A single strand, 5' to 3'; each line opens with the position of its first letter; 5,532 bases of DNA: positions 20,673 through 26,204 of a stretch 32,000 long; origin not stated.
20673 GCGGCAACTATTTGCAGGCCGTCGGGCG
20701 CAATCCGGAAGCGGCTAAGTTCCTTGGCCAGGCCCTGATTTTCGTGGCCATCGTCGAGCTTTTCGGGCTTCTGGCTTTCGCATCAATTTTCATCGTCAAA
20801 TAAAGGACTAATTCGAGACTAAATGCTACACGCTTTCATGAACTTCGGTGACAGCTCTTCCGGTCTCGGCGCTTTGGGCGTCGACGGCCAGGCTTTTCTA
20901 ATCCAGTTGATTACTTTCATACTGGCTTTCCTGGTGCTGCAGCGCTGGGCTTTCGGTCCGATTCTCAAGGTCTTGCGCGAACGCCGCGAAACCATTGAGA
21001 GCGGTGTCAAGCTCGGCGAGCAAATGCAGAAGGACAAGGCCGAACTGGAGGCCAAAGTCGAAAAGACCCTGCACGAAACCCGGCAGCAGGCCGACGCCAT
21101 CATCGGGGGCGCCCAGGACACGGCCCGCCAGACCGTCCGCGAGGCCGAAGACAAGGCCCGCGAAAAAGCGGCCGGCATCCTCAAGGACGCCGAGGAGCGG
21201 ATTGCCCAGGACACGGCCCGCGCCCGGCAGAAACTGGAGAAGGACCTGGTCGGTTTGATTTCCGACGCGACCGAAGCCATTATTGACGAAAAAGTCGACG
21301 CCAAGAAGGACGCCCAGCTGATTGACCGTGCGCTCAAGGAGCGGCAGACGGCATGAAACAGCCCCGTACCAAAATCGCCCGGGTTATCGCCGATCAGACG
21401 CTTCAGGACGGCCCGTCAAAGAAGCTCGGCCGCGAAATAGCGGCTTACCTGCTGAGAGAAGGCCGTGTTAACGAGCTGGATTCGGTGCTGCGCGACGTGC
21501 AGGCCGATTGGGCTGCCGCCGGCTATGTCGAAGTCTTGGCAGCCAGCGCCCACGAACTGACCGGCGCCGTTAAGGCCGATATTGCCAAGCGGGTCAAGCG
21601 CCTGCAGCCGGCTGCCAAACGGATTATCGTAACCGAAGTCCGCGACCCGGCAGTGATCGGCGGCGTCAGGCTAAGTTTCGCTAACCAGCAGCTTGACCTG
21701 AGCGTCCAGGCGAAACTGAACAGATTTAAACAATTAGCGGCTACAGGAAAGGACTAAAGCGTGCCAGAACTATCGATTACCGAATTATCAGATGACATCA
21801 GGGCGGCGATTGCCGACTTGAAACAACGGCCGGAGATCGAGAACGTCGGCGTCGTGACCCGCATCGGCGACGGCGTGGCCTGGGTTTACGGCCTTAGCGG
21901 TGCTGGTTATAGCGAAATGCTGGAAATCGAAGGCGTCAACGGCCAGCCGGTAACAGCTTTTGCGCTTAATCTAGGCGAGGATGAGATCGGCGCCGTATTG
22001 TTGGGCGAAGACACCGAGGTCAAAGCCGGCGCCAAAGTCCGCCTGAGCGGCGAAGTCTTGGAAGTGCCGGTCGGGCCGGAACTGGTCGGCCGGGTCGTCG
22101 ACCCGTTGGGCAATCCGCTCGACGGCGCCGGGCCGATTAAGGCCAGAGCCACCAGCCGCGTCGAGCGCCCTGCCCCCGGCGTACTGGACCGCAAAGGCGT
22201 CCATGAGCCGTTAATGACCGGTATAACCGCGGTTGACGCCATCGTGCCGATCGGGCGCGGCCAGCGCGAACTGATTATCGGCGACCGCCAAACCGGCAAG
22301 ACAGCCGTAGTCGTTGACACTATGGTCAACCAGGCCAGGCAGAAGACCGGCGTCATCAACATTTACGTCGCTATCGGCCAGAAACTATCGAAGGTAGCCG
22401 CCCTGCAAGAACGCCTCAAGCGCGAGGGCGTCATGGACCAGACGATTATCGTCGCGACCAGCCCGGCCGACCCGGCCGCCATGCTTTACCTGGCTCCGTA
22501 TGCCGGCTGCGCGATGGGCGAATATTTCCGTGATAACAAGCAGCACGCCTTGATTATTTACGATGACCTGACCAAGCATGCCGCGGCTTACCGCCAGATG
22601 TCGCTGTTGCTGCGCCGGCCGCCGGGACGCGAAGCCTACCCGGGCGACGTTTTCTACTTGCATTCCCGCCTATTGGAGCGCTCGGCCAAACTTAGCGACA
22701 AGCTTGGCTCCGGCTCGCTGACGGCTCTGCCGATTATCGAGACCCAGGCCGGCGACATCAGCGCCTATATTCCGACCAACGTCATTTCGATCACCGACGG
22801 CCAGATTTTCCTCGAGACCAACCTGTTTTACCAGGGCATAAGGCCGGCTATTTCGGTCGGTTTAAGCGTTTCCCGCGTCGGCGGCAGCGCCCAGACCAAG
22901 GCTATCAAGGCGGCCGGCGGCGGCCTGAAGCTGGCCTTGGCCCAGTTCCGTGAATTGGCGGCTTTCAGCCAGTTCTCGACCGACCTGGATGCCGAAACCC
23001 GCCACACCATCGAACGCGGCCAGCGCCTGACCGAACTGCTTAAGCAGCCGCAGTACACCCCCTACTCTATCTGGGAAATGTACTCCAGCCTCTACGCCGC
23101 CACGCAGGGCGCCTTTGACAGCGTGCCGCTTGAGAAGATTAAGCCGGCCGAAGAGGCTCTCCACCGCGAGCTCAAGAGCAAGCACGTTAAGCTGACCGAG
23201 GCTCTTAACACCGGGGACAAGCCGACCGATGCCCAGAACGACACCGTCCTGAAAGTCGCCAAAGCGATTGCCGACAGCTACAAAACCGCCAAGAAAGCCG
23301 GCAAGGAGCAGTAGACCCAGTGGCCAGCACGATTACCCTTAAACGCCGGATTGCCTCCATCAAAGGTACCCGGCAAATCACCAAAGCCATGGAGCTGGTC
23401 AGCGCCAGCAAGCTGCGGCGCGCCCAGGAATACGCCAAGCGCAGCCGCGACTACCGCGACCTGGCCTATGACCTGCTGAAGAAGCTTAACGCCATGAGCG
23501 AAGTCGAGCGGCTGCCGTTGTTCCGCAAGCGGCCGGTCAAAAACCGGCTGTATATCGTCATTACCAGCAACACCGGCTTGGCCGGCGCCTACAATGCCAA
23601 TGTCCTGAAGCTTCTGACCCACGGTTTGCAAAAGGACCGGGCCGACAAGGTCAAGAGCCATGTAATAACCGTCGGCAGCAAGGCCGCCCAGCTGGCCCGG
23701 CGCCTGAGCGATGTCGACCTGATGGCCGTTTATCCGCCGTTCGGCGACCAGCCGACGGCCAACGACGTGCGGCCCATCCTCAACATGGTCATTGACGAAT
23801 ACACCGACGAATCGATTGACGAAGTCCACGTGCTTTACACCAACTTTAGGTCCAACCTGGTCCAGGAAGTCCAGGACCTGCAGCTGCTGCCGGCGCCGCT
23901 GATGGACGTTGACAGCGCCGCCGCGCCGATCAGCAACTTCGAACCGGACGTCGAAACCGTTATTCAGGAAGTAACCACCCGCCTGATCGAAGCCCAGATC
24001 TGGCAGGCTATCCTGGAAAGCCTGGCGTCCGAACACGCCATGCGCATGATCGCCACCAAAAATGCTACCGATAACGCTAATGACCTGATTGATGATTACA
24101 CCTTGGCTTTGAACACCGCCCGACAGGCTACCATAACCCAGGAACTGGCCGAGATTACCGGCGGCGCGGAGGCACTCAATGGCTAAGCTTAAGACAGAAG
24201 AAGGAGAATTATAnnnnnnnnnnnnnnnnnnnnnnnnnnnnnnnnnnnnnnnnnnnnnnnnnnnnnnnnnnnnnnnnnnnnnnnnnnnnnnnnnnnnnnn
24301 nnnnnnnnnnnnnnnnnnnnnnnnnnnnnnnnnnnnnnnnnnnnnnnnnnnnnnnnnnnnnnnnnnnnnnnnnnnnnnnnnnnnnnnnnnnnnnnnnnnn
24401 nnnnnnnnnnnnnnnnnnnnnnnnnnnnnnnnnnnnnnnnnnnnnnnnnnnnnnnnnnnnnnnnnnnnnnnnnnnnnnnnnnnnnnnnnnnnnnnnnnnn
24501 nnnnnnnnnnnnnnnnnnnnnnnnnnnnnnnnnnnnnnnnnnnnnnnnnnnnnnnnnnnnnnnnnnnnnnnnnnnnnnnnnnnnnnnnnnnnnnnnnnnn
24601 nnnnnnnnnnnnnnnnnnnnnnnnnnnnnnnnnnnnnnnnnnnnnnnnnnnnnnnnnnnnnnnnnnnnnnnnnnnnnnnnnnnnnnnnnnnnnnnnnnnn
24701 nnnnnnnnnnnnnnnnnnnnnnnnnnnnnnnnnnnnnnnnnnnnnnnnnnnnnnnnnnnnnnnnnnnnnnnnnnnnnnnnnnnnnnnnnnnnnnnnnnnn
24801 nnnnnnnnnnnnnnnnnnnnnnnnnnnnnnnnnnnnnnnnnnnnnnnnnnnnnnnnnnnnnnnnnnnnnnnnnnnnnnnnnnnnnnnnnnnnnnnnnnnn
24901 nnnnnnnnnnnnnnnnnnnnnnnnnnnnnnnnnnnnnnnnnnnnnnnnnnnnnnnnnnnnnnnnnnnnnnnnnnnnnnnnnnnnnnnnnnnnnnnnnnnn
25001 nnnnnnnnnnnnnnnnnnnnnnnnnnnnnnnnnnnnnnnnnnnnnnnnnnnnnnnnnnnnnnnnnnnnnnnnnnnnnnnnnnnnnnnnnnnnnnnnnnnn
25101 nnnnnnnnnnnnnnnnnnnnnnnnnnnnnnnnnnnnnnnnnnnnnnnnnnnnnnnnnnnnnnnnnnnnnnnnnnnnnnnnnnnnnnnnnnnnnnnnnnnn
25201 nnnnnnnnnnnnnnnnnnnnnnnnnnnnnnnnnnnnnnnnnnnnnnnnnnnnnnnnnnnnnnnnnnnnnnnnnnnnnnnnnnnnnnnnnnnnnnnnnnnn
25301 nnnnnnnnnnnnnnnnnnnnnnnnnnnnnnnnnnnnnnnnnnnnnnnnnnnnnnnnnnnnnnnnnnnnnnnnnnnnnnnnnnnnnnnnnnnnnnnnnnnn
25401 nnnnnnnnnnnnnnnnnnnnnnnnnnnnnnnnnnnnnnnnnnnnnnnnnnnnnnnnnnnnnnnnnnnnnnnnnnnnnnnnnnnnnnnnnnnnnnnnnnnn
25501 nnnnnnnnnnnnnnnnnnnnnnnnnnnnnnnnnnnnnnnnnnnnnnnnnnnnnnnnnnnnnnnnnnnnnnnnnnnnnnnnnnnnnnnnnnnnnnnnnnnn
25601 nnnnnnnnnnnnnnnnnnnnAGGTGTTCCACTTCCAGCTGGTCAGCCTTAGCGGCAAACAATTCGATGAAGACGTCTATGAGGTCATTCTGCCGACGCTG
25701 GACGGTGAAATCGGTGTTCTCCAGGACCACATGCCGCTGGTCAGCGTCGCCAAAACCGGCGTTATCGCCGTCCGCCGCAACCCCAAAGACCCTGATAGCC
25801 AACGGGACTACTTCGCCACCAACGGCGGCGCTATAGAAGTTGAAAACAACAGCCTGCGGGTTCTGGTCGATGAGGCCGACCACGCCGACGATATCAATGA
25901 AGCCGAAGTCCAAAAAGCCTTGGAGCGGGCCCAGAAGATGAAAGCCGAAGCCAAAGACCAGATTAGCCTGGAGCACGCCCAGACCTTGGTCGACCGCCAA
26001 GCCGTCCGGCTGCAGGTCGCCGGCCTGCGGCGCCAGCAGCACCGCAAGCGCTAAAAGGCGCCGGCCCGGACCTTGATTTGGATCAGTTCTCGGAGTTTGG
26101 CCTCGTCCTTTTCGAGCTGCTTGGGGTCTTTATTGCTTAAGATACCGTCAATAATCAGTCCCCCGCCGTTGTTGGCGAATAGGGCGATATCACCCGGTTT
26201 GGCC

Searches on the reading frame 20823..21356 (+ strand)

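Call 25: search_protein_families(library=pfam, max_evalue=0.001, proteins=[window:20823-21356:+])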
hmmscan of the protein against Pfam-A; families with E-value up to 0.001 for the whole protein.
window:20823-21356:+ (177 aa): 1 family
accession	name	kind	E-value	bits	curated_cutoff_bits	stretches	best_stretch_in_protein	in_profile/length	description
PF00430.23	ATP-synt_B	-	3.3e-21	76.2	28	1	25-154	2-131/132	ATP synthase B/B' CF(0)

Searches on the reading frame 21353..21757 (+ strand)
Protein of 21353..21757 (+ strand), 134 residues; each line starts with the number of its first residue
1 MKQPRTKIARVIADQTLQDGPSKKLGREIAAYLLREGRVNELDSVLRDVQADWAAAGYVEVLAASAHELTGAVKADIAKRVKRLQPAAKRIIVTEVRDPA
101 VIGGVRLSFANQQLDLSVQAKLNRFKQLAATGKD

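Call 26: search_protein_families(library=pfam, max_evalue=0.001, proteins=[window:21353-21757:+])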
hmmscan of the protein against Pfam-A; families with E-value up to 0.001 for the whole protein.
window:21353-21757:+ (134 aa): 1 family
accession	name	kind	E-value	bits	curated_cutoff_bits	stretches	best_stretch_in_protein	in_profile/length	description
PF00213.23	OSCP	-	1.2e-12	48.7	22.3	1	21-127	64-170/172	ATP synthase delta (OSCP) subunit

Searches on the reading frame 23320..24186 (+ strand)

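Call 26: search_protein_families(library=pfam, max_evalue=0.001, proteins=[window:23320-24186:+])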
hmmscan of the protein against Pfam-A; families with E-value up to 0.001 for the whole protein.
window:23320-24186:+ (288 aa): 1 family
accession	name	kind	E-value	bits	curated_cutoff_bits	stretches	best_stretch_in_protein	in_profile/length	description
PF00231.24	ATP-synt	-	7.5e-85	285.5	39.9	1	6-286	4-285/285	ATP synthase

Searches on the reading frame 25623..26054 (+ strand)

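Call 26: search_protein_families(library=pfam, max_evalue=0.001, proteins=[window:25623-26054:+])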
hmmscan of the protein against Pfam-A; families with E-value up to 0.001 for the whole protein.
window:25623-26054:+ (143 aa): 2 families
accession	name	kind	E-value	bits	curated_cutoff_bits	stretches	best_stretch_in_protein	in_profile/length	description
PF02823.21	ATP-synt_DE_N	-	1e-18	67.5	27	1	2-85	1-80/80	ATP synthase, Delta/Epsilon chain, beta-sandwich domain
PF00401.25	ATP-synt_DE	-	0.00021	21.8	24.6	1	89-134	1-47/47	ATP synthase, Delta/Epsilon chain, long alpha-helix domain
